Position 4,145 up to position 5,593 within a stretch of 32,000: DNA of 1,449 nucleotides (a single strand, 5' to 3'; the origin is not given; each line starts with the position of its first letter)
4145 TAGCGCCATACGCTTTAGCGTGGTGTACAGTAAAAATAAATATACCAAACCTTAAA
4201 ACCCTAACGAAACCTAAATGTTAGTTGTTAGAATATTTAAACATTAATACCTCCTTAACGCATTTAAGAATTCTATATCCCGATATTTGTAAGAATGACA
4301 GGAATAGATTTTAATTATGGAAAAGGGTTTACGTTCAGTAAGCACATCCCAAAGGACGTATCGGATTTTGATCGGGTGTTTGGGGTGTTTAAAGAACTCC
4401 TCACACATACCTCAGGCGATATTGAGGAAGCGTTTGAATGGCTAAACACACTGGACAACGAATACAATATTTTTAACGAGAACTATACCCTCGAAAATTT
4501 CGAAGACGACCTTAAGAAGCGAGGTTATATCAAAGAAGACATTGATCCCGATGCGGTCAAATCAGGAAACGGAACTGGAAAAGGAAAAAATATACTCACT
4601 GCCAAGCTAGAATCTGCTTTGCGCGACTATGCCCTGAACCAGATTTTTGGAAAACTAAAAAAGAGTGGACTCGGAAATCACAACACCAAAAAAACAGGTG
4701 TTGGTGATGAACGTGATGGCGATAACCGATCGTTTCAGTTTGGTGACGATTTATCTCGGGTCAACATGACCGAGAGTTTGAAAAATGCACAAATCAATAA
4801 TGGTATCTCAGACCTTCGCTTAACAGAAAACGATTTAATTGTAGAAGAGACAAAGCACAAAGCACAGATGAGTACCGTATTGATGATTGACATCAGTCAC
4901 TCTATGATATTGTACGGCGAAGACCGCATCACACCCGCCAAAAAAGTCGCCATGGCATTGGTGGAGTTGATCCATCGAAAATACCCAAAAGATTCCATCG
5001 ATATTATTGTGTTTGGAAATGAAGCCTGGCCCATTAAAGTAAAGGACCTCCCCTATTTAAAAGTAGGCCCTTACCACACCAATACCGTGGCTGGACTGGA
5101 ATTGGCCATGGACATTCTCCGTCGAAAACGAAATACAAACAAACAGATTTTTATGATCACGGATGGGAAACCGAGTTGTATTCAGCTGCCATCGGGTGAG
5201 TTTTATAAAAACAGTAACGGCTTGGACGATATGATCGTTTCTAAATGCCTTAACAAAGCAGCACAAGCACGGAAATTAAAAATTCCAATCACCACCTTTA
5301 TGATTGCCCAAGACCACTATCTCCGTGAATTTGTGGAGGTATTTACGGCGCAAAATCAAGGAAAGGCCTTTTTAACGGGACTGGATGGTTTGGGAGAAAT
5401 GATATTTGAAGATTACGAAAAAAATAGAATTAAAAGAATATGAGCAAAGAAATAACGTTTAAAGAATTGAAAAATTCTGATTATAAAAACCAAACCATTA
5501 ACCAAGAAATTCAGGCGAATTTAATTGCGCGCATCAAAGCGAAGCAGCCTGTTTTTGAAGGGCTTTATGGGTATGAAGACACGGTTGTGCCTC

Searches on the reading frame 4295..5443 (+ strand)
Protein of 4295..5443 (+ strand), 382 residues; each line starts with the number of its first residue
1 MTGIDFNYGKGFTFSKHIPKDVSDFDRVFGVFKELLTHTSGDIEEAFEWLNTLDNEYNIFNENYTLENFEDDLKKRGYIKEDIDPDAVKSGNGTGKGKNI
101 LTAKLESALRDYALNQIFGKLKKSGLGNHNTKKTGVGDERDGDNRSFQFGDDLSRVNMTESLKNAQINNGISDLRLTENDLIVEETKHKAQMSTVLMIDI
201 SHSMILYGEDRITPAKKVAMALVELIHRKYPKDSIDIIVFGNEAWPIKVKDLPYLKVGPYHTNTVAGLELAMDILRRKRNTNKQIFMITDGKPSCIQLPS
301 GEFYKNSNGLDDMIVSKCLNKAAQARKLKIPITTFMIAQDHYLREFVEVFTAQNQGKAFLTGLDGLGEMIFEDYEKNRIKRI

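Call 9: find_encoding_contigs(protein=window:4295-5443:+, flank=10000, max_places=10)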
Protein window:4295-5443:+ (382 aa): 6 contigs read that carry it; 5 places shown.
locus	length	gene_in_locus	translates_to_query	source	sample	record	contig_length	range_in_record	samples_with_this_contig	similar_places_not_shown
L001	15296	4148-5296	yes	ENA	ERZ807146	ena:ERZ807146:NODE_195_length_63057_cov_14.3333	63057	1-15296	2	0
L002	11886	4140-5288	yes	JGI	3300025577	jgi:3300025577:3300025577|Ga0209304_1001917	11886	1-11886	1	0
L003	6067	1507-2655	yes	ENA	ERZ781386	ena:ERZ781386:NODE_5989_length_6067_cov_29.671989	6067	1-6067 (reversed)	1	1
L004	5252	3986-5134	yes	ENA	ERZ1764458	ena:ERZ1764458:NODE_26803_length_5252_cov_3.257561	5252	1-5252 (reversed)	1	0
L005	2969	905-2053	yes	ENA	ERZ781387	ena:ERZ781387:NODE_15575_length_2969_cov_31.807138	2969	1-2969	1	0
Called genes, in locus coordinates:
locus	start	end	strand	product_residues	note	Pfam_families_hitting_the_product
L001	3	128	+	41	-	?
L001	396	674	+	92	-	-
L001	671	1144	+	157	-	-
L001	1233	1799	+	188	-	-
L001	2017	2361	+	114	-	PF05973:Gp49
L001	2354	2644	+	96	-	PF12844:HTH_19, PF13560:HTH_31, PF01381:HTH_3, PF13413:HTH_25 (weak)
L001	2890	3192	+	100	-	PF13560:HTH_31 (weak), PF12844:HTH_19 (weak), PF01381:HTH_3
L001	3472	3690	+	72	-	-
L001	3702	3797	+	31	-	-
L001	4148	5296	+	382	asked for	PF27098:Rv0959_3rd, PF13519:VWA_2 (weak)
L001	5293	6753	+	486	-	PF00158:Sigma54_activat (faint), PF01078:Mg_chelatase (faint), PF07728:AAA_5 (faint)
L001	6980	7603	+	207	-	PF03458:Gly_transporter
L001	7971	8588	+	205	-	-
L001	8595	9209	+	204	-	PF01914:MarC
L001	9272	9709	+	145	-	-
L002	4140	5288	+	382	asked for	PF27098:Rv0959_3rd, PF13519:VWA_2 (weak)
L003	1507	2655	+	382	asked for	PF27098:Rv0959_3rd, PF13519:VWA_2 (weak)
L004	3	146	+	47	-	?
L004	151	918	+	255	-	PF00290:Trp_syntA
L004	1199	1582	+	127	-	-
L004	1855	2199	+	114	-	PF05973:Gp49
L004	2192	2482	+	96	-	PF12844:HTH_19, PF13560:HTH_31, PF01381:HTH_3, PF13413:HTH_25 (weak)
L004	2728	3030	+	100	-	PF13560:HTH_31 (weak), PF12844:HTH_19 (weak), PF01381:HTH_3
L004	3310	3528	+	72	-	-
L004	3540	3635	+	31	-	-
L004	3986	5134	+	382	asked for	PF27098:Rv0959_3rd, PF13519:VWA_2 (weak)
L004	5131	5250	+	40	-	?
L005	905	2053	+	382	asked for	PF27098:Rv0959_3rd, PF13519:VWA_2 (weak)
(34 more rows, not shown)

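Call 16: search_protein_families(library=pfam, proteins=[L004:1199-1582:+], max_evalue=0.01)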
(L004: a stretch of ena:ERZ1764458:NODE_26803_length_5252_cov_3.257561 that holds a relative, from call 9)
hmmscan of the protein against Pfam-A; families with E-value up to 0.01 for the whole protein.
L004:1199-1582:+ (127 aa): 0 families

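Call 20: find_related_loci(query=window:4295-5443:+, collection=genome_contigs, flank=10000)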
Query window:4295-5443:+ (382 aa) in genome_contigs; peptide patterns used: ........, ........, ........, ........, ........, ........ (x = any residue, [..] = any of these).
600 stretches matched a pattern (row limit reached: there are more); 595 encode a relative of the query (tblastn E <= 1e-3); the best 80 are kept; 80 distinct loci.
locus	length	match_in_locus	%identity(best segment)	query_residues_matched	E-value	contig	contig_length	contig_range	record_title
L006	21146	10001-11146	99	1-382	0e+0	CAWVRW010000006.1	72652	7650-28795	MAG TPA_asm: uncultured Formosa sp. isolate ERR3589586_binner13_28 genome assembly, contig: ERZ7462638.101, whole genome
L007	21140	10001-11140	87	1-382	0e+0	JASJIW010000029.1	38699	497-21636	MAG: Flavobacteriales bacterium isolate ArBW.bin.97 ArBW_k141_138814, whole genome shotgun sequence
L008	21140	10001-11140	86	1-382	0e+0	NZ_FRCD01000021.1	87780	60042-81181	Chryseobacterium carnipullorum strain DSM 25581, whole genome shotgun sequence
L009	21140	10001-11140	85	1-382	0e+0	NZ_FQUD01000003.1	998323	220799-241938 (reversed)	Chryseobacterium sp. OV279, whole genome shotgun sequence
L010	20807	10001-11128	85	5-382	0e+0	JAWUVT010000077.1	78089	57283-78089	MAG: Flavobacteriales bacterium isolate HBSea_ice_MAG1511 BAT.1511_1024245_flag=0_multi=7.5474_len=78089, whole genome s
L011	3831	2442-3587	83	1-382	0e+0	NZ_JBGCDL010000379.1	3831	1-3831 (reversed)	MAG: Kordia sp. isolate SGMAG-74 contig379, whole genome shotgun sequence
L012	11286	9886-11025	83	1-382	0e+0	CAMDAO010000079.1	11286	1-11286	MAG: Chryseobacterium gleum isolate MH-09jul19-160 genome assembly, contig: MH-09jul19-C13587, whole genome shotgun sequ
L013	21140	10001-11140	84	1-382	0e+0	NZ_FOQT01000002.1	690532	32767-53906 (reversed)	Halpernia frigidisoli strain DSM 26000, whole genome shotgun sequence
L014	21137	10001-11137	84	1-382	0e+0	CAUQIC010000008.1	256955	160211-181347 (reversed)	MAG TPA_asm: uncultured Chryseobacterium sp. isolate ERR9968906_bin.50_MetaWRAP_v1.3_MAG genome assembly, contig: ERZ216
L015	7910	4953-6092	84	1-382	0e+0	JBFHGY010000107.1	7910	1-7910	MAG: Crocinitomicaceae bacterium isolate Mix_sand07.2021.05.G.167 k141_1209913_length_7910_cov_33.1246, whole genome sho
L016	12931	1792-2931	83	1-382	0e+0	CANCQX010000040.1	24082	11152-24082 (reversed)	MAG: Flavobacteriales bacterium isolate JR-MC-I-240519-72 genome assembly, contig: JR-MC-I-240519-C3500, whole genome sh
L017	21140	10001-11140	83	1-382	0e+0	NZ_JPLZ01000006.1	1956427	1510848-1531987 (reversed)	Chryseobacterium sp. FH1 contig06, whole genome shotgun sequence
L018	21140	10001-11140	83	1-382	0e+0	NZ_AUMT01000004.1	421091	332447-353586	Chryseobacterium daeguense DSM 19388 H560DRAFT_scaffold00004.4_C, whole genome shotgun sequence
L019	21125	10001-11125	84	1-377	0e+0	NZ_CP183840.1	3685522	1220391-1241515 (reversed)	Chryseobacterium sp. SW-1 chromosome, complete genome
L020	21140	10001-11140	82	1-382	0e+0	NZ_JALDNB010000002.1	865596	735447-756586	Chryseobacterium aahli strain cx-42 Scaffold1_2, whole genome shotgun sequence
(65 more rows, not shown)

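Call 80: search_protein_families(library=pfam, alignment_id=A6, max_evalue=0.0001)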
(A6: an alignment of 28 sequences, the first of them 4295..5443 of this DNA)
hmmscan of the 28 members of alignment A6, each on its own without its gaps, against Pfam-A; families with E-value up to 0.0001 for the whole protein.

A. member 1, window:4295-5443:+ (382 aa): 1 family
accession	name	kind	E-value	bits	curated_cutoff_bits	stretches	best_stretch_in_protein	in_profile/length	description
PF13519.12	VWA_2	-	2e-08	35.2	27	1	194-292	1-107/107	von Willebrand factor type A domain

B. families by the number of members that match (of 28 scanned): 41 families (the first 25 are shown)
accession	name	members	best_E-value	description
PF00916.26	Sulfate_transp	2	1.9e-60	Sulfate permease family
PF07728.20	AAA_5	2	1.2e-05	AAA domain (dynein-related subfamily)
PF03883.20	H2O2_YaaD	1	3.4e-87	Peroxide stress protein YaaA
PF01434.24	Peptidase_M41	1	8.6e-65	Peptidase family M41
PF10677.15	DUF2490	1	1e-55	Protein of unknown function (DUF2490)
PF01914.23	MarC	1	1.9e-50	MarC family integral membrane protein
PF07478.18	Dala_Dala_lig_C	1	1.5e-48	D-ala D-ala ligase C-terminus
PF00004.35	AAA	1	1.9e-48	ATPase family associated with various cellular activities (AAA)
PF03458.18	Gly_transporter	1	3.6e-45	Glycine transporter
PF00484.24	Pro_CA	1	4e-38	Carbonic anhydrase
PF02410.21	RsfS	1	6e-33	Ribosomal silencing factor during starvation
PF00106.31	adh_short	1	2.2e-29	short chain dehydrogenase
PF00072.30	Response_reg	1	1e-23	Response regulator receiver domain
PF03793.24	PASTA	1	1e-22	PASTA domain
PF02518.31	HATPase_c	1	1.6e-22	Histidine kinase-, DNA gyrase B-, and HSP90-like ATPase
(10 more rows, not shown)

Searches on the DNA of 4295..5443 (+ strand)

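Call 95: search_with_rna_model(model_id=R1, sources=[L006, L004, L011, L043, L034, L218, L230, L231, L232, L206, L207, L208, L209, L210, L149, L145, L190, L204, L160, L090], max_evalue=0.001)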
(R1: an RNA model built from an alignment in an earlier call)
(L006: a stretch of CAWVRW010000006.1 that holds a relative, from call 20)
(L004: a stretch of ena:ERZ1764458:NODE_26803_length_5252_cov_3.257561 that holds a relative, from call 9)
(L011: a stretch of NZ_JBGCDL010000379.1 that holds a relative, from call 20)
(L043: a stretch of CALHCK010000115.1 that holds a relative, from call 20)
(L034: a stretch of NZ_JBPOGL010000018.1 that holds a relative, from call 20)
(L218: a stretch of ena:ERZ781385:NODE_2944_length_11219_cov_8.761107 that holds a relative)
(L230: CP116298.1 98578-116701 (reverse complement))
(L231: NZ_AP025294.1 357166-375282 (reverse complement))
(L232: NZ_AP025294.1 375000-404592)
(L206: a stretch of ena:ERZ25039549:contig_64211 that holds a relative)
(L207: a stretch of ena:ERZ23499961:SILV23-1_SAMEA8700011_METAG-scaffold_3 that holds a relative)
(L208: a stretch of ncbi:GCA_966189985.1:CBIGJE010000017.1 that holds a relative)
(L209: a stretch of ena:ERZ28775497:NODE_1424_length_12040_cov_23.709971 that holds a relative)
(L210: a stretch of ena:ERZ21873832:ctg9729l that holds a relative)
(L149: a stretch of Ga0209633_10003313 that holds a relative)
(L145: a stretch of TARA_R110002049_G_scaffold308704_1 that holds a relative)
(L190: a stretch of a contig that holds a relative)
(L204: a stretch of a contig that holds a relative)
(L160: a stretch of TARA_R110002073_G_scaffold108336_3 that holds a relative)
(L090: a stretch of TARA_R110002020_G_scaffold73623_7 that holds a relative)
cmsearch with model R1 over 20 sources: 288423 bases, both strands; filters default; matches with E-value up to 0.001: 122.
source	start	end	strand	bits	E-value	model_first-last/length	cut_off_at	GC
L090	981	1115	-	124.6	3.1e-26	1-136/136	no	0.37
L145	326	461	-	123.5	5.5e-26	1-136/136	no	0.35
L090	1649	1783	-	120.9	2.2e-25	1-136/136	no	0.38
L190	7132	7266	-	119.8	4e-25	1-136/136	no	0.37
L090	6255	6389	-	118.5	7.9e-25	1-136/136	no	0.38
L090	2618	2752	-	116.2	2.7e-24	1-136/136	no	0.36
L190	7926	8063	-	113.5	1.2e-23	1-136/136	no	0.38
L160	4981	5117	+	112.5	2e-23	1-136/136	no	0.36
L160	10567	10702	+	112.2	2.4e-23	1-136/136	no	0.33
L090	7537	7674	-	111.5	3.4e-23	1-136/136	no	0.39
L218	4490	4624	+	107.9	2.4e-22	1-136/136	no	0.38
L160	5754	5889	+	107.5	2.9e-22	1-136/136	no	0.37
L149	1752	1886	-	105.1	1.1e-21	1-136/136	no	0.31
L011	113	245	+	105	1.1e-21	1-136/136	no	0.38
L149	8229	8363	-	104.5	1.5e-21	1-136/136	no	0.33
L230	8993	9129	+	103.8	2.2e-21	1-136/136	no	0.34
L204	1695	1830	-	102.8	3.7e-21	1-136/136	no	0.38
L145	4061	4195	-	102.5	4.4e-21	1-136/136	no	0.43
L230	13555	13690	+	101.6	7e-21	1-136/136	no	0.31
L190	8891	9029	-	101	9.7e-21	1-136/136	no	0.37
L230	4667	4802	+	101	9.9e-21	1-136/136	no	0.31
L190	9599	9734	-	99.8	1.9e-20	1-136/136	no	0.37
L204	2328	2461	-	98.7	3.3e-20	1-136/136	no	0.29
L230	6919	7057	+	98.3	4.2e-20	1-136/136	no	0.4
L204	2961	3096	-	97.4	6.9e-20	1-136/136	no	0.38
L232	2243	2377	-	96.8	9.5e-20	1-136/136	no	0.45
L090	4212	4346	-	96.5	1.1e-19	1-136/136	no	0.44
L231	1777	1911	+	95.4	2e-19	1-136/136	no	0.33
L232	18097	18231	-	95.2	2.2e-19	1-136/136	no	0.41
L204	10260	10395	-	95.1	2.3e-19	1-136/136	no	0.36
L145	2139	2274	-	94.8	2.8e-19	1-136/136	no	0.46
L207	1023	1157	-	93.2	6.3e-19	1-136/136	no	0.35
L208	176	310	-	93.1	7e-19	1-136/136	no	0.31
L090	3355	3492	-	92.5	9.3e-19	1-136/136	no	0.36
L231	9000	9134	+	90.3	3e-18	1-136/136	no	0.45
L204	9476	9610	-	89.8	4e-18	1-136/136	no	0.33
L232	5025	5159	-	89.1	6e-18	1-136/136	no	0.44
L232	23301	23435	-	89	6.2e-18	1-136/136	no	0.38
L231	7574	7708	+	88.9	6.5e-18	1-136/136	no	0.43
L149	3002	3136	-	87.5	1.4e-17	1-136/136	no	0.31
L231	13298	13432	+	86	3.1e-17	1-136/136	no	0.39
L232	19595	19728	-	85.8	3.6e-17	1-136/136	no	0.32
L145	1044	1180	-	85.7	3.6e-17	1-136/136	no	0.4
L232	15589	15722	-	84.3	7.7e-17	1-136/136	no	0.31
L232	27509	27642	-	84.2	8.2e-17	1-136/136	no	0.35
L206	9196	9329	-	81.8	2.9e-16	1-136/136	no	0.38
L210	5897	6032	-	80.1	7.4e-16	1-136/136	no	0.36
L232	1565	1699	-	79.8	9e-16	1-136/136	no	0.46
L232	822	955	-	79.2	1.2e-15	1-136/136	no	0.51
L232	18880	19013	-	78.8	1.5e-15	1-136/136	no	0.48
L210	7324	7457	-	77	4e-15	1-136/136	no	0.37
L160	8227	8361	+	76.4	5.5e-15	1-136/136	no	0.38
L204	10921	11062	-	75.8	7.5e-15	1-136/136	no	0.38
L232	13361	13494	-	74.3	1.7e-14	1-136/136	no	0.53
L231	3483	3617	+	73.8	2.2e-14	1-136/136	no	0.44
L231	8259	8391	+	73.3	2.9e-14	1-136/136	no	0.4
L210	4046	4181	-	73.3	2.9e-14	1-136/136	no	0.43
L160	7577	7713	+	72.5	4.5e-14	1-136/136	no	0.33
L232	3039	3173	-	72.3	4.9e-14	1-136/136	no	0.43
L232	6953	7087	-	72.3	5e-14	1-136/136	no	0.43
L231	12348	12482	+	70.5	1.3e-13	1-136/136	no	0.44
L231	11505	11637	+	70.3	1.4e-13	1-136/136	no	0.36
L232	4442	4574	-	70.2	1.5e-13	1-136/136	no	0.36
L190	5995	6153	-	69.8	1.9e-13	1-136/136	no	0.42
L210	2294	2427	-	69.6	2.1e-13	1-136/136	no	0.42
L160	14347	14484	+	69.1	2.8e-13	1-136/136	no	0.36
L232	10978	11112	-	68.6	3.5e-13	1-136/136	no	0.39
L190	5417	5555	-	68.5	3.8e-13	1-136/136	no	0.31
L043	15890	16024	+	67.4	6.8e-13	1-136/136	no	0.39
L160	13651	13783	+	67.1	8.2e-13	1-136/136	no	0.43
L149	6294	6428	-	66.4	1.2e-12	1-136/136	no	0.41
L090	5271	5470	-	64.5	3.2e-12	1-136/136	no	0.33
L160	6535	6734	+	64.5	3.2e-12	1-136/136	no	0.32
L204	3764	3842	-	63.8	4.9e-12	1-136/136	no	0.33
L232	17475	17608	-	63.2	6.6e-12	1-136/136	no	0.54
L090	8271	8407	-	62.6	9e-12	1-136/136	no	0.4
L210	3107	3242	-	61.9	1.3e-11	1-136/136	no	0.42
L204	4926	5052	-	61.6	1.6e-11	1-136/136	no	0.37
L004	1618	1774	+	58.8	7.2e-11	1-136/136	no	0.41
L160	4280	4411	+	57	1.8e-10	1-136/136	no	0.36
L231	4171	4303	+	55.3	4.6e-10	1-136/136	no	0.44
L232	16789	16921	-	55.3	4.6e-10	1-136/136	no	0.44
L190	2651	2784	-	55.2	5e-10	1-136/136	no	0.34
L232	3756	3888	-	55.1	5.2e-10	1-136/136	no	0.47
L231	16451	16584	+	55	5.4e-10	1-136/136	no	0.49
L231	2849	2983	+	54.5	7e-10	1-136/136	no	0.46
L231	14219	14353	+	54.3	8e-10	1-136/136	no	0.44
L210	8677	8813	-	54.2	8.2e-10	1-136/136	no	0.45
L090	7192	7328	-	53.8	1.1e-09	1-136/136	no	0.35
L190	1569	1706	-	52.8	1.7e-09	1-136/136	no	0.34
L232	20142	20273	-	52.3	2.3e-09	1-136/136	no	0.49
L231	6033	6164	+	52.2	2.5e-09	1-136/136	no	0.47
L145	3309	3445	-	50.5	6.1e-09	1-136/136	no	0.45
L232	12359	12556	-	49.8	9.1e-09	1-136/136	no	0.39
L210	1171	1305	-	47.4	3.2e-08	1-136/136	no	0.41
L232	8228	8428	-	47.2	3.7e-08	1-136/136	no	0.39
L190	3572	3726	-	47.1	3.8e-08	1-136/136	no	0.4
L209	922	992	-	46.7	4.7e-08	1-136/136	no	0.46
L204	8441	8567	-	45.6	8.5e-08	1-136/136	no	0.28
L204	633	704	-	45.3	1e-07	1-136/136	no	0.42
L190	8637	8736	-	44.9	1.3e-07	1-136/136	no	0.31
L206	7219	7353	-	43.3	3e-07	1-136/136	no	0.43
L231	10280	10412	+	41.8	6.8e-07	1-136/136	no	0.47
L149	624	816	-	37.5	6.9e-06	1-136/136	no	0.39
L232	20721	20912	-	34.9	2.8e-05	1-136/136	no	0.44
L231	5394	5585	+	33.7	5.3e-05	1-136/136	no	0.45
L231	14802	14993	+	31.4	0.00018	1-136/136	no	0.43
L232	14308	14498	-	31.3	0.00019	1-136/136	no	0.43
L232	26869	27059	-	31.2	0.0002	1-136/136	no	0.43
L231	6615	6806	+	30.9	0.00023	1-136/136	no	0.43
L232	28345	28535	-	30.7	0.00026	1-136/136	no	0.45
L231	10863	11054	+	30.3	0.00032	1-136/136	no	0.44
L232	9160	9351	-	30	0.00037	1-136/136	no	0.43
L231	4753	4943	+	29.9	0.0004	1-136/136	no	0.42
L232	25236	25426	-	29.9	0.0004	1-136/136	no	0.42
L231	1052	1242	+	29.9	0.00041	1-136/136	no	0.45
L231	9523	9713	+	29.7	0.00045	1-136/136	no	0.45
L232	7587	7778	-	29.7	0.00046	1-136/136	no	0.43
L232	10324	10515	-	29.1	0.0006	1-136/136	no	0.43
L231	470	661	+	28.7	0.00076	1-136/136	no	0.43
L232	9742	9933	-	28.4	0.00092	1-136/136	no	0.43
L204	1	93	-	28.3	0.00094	1-95/136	3'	0.34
